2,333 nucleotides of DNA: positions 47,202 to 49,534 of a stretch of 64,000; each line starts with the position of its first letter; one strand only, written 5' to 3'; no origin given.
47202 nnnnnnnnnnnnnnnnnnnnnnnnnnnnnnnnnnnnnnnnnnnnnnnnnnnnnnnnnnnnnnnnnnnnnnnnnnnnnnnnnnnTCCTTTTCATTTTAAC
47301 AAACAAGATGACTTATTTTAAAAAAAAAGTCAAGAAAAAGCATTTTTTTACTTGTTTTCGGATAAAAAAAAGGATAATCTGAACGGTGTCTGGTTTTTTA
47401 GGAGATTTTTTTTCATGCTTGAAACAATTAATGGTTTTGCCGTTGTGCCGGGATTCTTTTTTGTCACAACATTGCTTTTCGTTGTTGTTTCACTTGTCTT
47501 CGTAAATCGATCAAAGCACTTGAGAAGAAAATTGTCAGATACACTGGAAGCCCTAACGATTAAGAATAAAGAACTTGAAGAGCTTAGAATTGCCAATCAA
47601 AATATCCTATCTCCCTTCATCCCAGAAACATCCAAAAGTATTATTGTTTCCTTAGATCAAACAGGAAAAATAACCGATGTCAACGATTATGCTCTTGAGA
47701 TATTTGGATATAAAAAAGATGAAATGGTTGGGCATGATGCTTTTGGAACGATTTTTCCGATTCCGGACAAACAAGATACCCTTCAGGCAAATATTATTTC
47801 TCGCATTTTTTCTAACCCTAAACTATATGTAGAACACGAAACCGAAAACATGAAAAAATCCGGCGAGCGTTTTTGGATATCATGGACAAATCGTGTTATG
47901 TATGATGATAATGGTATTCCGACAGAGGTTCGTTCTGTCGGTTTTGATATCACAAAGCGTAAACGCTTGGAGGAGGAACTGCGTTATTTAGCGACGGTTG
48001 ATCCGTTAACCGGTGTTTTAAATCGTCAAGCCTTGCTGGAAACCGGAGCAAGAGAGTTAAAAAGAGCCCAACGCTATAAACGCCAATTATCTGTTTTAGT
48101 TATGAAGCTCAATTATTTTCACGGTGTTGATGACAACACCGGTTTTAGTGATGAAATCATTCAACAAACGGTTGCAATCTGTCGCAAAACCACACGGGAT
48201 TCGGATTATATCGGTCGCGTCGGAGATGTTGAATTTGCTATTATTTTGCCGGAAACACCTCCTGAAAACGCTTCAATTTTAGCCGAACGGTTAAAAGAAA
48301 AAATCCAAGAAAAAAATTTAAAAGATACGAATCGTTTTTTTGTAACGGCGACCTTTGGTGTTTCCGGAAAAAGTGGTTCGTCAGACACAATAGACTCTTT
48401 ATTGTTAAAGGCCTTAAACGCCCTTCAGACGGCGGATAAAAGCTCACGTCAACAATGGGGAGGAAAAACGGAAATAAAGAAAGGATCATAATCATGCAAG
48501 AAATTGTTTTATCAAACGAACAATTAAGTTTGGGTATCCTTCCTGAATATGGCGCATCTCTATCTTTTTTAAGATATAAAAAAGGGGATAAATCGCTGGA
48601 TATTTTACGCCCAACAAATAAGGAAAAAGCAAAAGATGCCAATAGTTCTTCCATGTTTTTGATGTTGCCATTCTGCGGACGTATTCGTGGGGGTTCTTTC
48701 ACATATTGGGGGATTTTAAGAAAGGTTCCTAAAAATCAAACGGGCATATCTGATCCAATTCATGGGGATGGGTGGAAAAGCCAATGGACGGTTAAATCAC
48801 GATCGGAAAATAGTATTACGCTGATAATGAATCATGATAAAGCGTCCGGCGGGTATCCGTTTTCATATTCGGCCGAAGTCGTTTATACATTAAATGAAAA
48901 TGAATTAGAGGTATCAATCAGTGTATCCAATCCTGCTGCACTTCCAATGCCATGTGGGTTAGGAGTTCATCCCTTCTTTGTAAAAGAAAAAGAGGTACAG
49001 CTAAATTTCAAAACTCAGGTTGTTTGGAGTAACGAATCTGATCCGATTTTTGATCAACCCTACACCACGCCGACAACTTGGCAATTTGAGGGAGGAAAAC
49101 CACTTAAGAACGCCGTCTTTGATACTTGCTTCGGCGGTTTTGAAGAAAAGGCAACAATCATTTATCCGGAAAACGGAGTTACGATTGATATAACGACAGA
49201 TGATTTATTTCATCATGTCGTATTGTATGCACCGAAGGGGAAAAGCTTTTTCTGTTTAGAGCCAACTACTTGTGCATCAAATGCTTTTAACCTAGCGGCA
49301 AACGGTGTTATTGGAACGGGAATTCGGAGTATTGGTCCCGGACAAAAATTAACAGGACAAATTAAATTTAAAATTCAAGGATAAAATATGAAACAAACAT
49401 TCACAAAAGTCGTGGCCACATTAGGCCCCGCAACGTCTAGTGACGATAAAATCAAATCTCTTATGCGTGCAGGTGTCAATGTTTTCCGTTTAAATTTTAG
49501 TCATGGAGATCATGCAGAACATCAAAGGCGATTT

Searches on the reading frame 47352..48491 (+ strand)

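Call 26: search_protein_families(library=pfam, proteins=[window:47352-48491:+], max_evalue=0.00001)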
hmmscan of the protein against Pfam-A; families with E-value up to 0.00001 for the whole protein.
window:47352-48491:+ (379 aa): 3 families
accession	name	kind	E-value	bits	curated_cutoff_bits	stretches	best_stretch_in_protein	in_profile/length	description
PF00990.26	GGDEF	-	3.4e-25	89.1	23.8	1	214-367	1-160/161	Diguanylate cyclase, GGDEF domain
PF13426.13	PAS_9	-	1.2e-13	51.7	27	1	97-202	4-103/103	PAS domain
PF08447.18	PAS_3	-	1.3e-07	32.2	25.6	1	108-195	2-87/89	PAS fold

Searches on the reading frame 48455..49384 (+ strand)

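Call 26: search_protein_families(library=pfam, proteins=[window:48455-49384:+], max_evalue=0.00001)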
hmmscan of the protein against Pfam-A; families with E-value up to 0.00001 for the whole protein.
window:48455-49384:+ (309 aa): 1 family
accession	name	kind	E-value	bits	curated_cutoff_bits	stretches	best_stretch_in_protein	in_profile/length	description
PF01263.26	Aldose_epim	-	7.8e-34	117.9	27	1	17-305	3-298/299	Aldose 1-epimerase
